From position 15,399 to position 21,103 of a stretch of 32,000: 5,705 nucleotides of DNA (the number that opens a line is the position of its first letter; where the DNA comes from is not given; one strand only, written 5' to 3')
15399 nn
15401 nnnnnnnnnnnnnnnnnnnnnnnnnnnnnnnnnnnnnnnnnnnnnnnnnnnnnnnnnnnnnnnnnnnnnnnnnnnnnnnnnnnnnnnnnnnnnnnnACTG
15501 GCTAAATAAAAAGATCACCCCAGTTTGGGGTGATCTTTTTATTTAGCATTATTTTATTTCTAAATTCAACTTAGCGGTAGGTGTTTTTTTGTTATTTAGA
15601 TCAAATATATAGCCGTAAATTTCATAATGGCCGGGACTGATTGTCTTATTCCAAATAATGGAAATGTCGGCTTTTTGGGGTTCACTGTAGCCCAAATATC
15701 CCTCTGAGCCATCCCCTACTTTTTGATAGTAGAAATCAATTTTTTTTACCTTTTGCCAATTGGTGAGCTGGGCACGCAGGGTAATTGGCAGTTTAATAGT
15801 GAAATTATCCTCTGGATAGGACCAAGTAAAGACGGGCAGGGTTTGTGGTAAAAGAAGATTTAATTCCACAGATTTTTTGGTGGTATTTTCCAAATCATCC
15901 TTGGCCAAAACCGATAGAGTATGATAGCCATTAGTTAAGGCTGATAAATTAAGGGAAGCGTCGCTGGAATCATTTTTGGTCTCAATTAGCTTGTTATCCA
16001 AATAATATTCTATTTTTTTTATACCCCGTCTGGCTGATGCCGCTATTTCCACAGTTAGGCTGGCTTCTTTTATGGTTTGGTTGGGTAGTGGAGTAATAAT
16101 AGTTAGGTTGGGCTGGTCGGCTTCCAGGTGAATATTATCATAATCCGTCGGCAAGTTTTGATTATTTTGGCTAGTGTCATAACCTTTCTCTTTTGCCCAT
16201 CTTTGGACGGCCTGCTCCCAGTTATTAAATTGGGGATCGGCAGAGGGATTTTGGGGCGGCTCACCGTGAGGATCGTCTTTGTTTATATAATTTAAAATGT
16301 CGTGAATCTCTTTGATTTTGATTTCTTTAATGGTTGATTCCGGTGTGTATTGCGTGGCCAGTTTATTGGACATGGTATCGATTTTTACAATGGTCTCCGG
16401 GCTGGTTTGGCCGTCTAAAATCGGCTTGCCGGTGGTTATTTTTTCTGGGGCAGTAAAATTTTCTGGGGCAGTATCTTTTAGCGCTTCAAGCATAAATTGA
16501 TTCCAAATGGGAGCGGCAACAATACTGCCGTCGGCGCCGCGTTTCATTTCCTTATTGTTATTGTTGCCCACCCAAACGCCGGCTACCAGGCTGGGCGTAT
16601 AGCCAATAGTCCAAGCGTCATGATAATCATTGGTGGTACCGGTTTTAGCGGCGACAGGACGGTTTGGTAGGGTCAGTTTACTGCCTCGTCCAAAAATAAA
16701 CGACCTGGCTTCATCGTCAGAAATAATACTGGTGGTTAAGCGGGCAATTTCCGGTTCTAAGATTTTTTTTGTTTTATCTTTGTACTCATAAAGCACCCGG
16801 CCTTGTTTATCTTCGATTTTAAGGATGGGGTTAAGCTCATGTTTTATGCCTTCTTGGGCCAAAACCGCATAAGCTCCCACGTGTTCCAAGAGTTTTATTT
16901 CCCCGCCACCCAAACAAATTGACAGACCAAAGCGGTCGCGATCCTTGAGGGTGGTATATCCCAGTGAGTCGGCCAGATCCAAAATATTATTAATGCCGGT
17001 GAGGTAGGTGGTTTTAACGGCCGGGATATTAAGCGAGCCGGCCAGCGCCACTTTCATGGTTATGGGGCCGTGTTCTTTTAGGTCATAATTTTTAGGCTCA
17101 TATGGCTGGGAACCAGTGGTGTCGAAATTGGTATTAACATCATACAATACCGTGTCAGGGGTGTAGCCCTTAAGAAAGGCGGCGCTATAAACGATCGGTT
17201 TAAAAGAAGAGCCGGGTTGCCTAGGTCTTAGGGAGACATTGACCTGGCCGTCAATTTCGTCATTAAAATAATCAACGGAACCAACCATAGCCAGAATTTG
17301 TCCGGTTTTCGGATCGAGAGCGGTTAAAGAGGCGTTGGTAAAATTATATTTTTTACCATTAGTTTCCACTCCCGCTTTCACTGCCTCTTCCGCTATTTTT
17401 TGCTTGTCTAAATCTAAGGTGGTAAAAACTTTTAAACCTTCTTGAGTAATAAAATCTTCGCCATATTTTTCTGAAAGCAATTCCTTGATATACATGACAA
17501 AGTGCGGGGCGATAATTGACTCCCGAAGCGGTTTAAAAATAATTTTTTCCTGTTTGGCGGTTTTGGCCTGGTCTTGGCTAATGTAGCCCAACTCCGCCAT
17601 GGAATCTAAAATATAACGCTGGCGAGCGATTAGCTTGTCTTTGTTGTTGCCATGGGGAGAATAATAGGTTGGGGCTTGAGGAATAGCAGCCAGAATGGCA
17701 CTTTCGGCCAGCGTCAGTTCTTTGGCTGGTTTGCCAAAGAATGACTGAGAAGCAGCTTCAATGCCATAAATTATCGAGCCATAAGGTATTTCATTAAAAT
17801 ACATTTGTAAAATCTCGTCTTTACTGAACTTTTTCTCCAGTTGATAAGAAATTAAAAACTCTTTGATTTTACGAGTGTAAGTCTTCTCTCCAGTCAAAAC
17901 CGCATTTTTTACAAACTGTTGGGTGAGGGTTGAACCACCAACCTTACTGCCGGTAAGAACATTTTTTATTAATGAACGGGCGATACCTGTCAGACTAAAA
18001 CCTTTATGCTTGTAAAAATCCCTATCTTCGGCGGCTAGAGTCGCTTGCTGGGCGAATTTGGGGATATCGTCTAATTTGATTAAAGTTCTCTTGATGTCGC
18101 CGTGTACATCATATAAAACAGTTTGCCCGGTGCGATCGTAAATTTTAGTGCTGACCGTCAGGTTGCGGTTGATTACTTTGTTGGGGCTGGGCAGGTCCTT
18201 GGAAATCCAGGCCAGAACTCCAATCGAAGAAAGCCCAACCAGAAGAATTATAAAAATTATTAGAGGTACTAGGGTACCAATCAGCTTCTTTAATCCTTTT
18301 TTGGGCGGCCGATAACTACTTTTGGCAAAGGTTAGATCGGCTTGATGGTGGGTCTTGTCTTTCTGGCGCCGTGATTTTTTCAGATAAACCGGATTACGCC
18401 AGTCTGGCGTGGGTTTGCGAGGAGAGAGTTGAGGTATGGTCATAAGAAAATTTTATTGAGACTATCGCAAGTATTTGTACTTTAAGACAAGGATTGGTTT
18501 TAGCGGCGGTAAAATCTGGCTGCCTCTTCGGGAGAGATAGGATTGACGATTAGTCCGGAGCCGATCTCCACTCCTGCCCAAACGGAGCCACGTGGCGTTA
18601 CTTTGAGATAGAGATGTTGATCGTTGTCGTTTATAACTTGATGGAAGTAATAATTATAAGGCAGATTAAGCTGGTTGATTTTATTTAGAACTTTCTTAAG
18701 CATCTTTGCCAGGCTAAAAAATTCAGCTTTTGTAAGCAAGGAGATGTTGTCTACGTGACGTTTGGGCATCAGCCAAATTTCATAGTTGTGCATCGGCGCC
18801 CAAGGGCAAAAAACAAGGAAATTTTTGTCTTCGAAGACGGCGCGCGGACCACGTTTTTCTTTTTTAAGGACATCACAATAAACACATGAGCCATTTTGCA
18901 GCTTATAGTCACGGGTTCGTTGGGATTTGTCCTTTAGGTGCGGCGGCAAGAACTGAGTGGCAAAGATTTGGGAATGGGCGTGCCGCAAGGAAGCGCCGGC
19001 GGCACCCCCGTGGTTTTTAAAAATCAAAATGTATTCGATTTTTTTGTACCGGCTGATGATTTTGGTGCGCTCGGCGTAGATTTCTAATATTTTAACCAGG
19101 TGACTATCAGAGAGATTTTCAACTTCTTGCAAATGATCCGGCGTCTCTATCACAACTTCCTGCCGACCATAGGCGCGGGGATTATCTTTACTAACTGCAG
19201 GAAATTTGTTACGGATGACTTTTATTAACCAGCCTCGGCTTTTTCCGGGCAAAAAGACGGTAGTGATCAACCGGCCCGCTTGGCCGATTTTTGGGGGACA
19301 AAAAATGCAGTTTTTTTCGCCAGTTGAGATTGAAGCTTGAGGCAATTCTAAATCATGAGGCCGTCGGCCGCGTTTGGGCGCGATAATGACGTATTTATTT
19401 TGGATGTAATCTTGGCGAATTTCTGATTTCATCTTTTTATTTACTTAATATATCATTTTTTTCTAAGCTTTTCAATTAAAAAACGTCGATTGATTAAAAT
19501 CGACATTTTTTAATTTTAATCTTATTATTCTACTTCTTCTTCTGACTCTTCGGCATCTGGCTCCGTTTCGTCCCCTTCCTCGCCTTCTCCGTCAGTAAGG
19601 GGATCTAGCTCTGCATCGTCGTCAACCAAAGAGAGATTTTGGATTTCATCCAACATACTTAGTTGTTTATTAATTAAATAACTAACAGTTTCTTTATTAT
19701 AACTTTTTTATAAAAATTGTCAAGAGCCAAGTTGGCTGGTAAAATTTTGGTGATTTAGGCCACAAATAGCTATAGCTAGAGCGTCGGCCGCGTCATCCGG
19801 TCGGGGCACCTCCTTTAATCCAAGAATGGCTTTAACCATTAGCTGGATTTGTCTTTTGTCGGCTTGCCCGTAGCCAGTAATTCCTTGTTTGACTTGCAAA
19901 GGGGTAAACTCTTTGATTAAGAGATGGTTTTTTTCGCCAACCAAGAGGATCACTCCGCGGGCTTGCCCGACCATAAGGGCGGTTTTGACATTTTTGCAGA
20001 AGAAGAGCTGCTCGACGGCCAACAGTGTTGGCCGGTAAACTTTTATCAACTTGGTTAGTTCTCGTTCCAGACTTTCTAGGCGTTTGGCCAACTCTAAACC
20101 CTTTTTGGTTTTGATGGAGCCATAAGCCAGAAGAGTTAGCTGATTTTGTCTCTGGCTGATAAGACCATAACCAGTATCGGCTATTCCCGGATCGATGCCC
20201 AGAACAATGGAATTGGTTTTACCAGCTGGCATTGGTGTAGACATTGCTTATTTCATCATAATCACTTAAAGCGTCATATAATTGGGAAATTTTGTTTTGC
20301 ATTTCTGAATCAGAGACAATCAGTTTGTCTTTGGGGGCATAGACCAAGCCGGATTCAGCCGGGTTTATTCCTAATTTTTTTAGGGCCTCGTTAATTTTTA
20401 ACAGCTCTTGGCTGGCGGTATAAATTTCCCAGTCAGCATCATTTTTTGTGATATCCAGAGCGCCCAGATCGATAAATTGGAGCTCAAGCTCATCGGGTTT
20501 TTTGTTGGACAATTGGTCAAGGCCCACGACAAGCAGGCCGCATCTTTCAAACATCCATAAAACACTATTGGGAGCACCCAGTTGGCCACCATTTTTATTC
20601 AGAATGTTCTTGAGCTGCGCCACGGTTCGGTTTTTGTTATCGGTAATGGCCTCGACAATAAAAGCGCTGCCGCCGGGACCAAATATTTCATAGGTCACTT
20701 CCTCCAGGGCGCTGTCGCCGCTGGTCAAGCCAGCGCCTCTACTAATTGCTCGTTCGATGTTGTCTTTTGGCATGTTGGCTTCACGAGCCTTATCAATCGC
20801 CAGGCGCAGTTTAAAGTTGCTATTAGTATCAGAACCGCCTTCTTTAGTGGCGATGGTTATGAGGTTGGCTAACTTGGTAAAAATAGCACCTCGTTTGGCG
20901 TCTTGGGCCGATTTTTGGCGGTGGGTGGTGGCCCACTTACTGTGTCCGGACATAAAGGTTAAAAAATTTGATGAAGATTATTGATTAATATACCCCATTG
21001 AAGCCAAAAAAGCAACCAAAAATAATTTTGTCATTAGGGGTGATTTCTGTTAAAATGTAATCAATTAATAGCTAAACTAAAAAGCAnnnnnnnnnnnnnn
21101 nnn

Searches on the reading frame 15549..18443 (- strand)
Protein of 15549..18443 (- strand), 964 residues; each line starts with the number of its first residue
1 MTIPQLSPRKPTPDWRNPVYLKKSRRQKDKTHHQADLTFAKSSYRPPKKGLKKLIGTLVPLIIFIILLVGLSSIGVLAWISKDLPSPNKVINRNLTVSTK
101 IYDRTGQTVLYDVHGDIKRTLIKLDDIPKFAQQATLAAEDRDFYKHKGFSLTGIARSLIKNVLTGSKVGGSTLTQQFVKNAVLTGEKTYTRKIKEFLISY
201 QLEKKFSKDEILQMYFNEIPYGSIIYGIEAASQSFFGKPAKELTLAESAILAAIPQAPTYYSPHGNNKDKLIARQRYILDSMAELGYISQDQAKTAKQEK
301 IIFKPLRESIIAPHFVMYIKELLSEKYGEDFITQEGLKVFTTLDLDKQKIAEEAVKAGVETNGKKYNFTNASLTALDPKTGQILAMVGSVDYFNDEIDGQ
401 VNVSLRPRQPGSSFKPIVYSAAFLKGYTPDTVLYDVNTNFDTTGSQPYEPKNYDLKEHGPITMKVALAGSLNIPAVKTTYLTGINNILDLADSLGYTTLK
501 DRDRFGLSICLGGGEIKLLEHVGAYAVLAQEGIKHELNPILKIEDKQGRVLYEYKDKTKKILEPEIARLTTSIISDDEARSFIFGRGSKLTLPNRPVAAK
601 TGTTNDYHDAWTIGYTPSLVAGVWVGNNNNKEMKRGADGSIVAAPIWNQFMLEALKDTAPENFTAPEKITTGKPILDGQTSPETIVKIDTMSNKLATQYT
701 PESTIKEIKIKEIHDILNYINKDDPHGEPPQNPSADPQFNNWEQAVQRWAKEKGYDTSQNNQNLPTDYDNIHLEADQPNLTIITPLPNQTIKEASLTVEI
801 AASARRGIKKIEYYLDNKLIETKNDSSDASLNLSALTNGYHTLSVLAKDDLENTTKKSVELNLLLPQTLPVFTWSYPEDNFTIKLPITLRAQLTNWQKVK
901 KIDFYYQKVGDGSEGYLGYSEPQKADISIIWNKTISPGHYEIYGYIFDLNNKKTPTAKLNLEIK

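Call 5: search_protein_families(library=pfam, proteins=[window:15549-18443:-], max_evalue=0.001)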
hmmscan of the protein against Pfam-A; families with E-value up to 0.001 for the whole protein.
window:15549-18443:- (964 aa): 3 families
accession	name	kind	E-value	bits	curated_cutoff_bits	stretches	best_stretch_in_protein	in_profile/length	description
PF00912.28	Transgly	-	1.4e-59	201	27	1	112-282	7-177/178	Transglycosylase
PF00905.27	Transpeptidase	-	4.8e-24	85.5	22.1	1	372-651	2-298/299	Penicillin binding protein transpeptidase domain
PF17957.7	Big_7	-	4e-16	59.8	24.1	1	778-845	1-70/70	Bacterial Ig domain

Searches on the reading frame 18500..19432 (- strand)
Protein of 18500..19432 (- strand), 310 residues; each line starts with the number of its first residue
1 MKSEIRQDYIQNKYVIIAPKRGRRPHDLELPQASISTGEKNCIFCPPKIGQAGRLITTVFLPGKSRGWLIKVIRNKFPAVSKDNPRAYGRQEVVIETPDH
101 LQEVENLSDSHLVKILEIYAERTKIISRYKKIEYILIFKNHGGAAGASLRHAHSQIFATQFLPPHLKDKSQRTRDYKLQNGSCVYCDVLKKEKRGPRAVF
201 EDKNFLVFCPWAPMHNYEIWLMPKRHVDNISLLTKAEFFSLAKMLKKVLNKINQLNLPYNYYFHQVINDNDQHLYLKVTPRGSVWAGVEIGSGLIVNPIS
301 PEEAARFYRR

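Call 6: search_protein_families(library=pfam, proteins=[window:18500-19432:-], max_evalue=0.001)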
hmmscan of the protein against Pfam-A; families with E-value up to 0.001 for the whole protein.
window:18500-19432:- (310 aa): 6 families
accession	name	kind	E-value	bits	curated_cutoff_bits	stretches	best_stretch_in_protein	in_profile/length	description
PF01087.27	GalP_UDP_transf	-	9.6e-13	49.4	22.1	1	85-163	106-184/184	Galactose-1-phosphate uridyl transferase, N-terminal domain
PF16285.10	DUF4931_N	-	4.6e-10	40.1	24.1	1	68-158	37-120/124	Domain of unknown function (DUF4931) N-terminal domain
PF11969.13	DcpS_C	-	6.9e-08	33.4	24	1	182-256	1-74/114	Scavenger mRNA decapping enzyme C-term binding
PF01230.28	HIT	-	1.1e-07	32.9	21.5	0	198-260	8-72/98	HIT domain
PF02744.22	GalP_UDP_tr_C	-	3.6e-07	30.5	29.2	1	172-265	4-101/165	Galactose-1-phosphate uridyl transferase, C-terminal domain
PF16268.10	DUF4921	-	0.00027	20.4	28.5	0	123-303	212-388/425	Domain of unknown function (DUF4921)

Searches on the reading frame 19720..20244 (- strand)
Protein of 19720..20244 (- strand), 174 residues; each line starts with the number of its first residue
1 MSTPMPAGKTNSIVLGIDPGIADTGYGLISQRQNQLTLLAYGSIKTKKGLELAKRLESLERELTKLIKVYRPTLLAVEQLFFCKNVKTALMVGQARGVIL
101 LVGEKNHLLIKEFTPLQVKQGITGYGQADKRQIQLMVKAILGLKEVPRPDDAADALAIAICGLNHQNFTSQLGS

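Call 6: search_protein_families(library=pfam, proteins=[window:19720-20244:-], max_evalue=0.001)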
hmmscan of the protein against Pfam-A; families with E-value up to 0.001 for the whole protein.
window:19720-20244:- (174 aa): 1 family
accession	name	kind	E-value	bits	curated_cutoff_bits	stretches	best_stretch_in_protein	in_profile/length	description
PF02075.23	RuvC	-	3.1e-51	173.6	22.2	1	14-161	1-147/148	Crossover junction endodeoxyribonuclease RuvC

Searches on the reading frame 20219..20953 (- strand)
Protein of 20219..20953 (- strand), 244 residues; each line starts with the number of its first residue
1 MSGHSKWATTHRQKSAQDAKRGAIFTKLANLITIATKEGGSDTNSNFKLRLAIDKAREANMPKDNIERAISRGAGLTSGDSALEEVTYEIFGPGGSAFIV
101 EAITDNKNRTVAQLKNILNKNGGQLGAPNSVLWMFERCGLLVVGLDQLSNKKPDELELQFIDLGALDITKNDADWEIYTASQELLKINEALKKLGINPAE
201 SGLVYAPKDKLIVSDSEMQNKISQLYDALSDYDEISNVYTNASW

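Call 6: search_protein_families(library=pfam, proteins=[window:20219-20953:-], max_evalue=0.001)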
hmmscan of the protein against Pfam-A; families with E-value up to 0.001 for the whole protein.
window:20219-20953:- (244 aa): 2 families
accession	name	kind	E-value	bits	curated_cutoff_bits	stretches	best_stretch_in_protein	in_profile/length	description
PF01709.26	Transcrip_reg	-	6.1e-46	156.5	27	1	83-242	1-160/160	TACO1/YebC second and third domain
PF20772.2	TACO1_YebC_N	-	1.9e-29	102.4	36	1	5-75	1-72/73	TACO1/YebC protein N-terminal domain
